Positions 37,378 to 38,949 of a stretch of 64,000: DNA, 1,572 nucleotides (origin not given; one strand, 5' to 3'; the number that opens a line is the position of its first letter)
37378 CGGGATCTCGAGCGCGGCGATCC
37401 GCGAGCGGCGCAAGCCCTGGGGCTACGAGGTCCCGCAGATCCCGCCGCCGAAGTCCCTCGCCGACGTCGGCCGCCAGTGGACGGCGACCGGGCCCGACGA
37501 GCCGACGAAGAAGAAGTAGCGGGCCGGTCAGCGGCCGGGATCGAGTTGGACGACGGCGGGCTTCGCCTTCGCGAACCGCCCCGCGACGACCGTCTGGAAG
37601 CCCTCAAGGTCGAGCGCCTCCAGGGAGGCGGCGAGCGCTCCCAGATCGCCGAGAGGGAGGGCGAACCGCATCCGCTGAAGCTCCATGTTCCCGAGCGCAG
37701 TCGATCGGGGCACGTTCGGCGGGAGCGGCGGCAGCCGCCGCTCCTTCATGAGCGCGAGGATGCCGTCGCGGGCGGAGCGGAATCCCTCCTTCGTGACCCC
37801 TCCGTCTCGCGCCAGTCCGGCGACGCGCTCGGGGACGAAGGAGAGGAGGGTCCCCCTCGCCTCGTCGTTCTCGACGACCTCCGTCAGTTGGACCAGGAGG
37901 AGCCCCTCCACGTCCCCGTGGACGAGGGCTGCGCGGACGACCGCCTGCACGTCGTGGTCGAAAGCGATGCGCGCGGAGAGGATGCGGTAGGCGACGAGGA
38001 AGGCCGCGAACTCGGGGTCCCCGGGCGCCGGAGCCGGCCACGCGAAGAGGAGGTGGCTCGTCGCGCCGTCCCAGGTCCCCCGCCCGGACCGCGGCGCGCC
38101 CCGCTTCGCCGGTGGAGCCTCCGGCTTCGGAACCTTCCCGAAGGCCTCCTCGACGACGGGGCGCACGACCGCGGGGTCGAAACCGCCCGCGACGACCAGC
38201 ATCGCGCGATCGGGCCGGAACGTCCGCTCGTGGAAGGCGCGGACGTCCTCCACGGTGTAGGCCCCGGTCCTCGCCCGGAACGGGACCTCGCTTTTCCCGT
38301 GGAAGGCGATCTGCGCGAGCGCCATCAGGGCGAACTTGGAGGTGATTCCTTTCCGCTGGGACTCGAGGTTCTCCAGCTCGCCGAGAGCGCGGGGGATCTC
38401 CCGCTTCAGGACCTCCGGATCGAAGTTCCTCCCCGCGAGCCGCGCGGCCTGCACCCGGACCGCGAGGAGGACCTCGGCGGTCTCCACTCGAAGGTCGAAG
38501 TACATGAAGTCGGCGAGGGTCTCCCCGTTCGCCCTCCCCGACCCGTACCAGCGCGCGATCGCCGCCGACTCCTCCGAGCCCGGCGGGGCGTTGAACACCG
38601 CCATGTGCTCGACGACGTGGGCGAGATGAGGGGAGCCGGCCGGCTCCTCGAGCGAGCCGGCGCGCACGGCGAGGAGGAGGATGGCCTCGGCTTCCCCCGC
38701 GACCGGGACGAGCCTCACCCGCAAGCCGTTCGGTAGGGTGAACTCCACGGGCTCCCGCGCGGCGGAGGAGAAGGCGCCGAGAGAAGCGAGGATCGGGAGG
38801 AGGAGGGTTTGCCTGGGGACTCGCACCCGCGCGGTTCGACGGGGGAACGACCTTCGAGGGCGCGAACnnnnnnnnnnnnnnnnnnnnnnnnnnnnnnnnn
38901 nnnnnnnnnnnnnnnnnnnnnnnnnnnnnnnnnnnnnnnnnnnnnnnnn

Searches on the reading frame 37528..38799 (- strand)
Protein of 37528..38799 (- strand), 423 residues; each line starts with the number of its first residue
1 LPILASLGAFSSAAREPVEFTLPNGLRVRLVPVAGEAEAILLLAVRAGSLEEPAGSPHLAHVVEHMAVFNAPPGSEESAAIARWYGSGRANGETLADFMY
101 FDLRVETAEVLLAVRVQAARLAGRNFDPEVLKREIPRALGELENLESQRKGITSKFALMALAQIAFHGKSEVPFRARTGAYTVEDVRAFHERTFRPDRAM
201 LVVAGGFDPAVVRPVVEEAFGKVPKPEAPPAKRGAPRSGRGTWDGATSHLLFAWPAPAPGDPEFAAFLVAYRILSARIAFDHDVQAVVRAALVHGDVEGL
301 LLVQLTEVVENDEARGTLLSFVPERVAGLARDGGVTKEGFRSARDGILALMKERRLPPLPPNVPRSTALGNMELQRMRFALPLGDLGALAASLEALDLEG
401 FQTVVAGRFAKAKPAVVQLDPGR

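Call 66: search_protein_families(library=pfam, proteins=[window:37528-38799:-], max_evalue=0.0001)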
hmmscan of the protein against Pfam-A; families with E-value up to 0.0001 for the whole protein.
window:37528-38799:- (423 aa): 1 family
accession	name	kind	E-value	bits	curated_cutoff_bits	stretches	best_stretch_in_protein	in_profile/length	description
PF05193.26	Peptidase_M16_C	-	2.6e-12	47.4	23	1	182-275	3-105/181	Peptidase M16 inactive domain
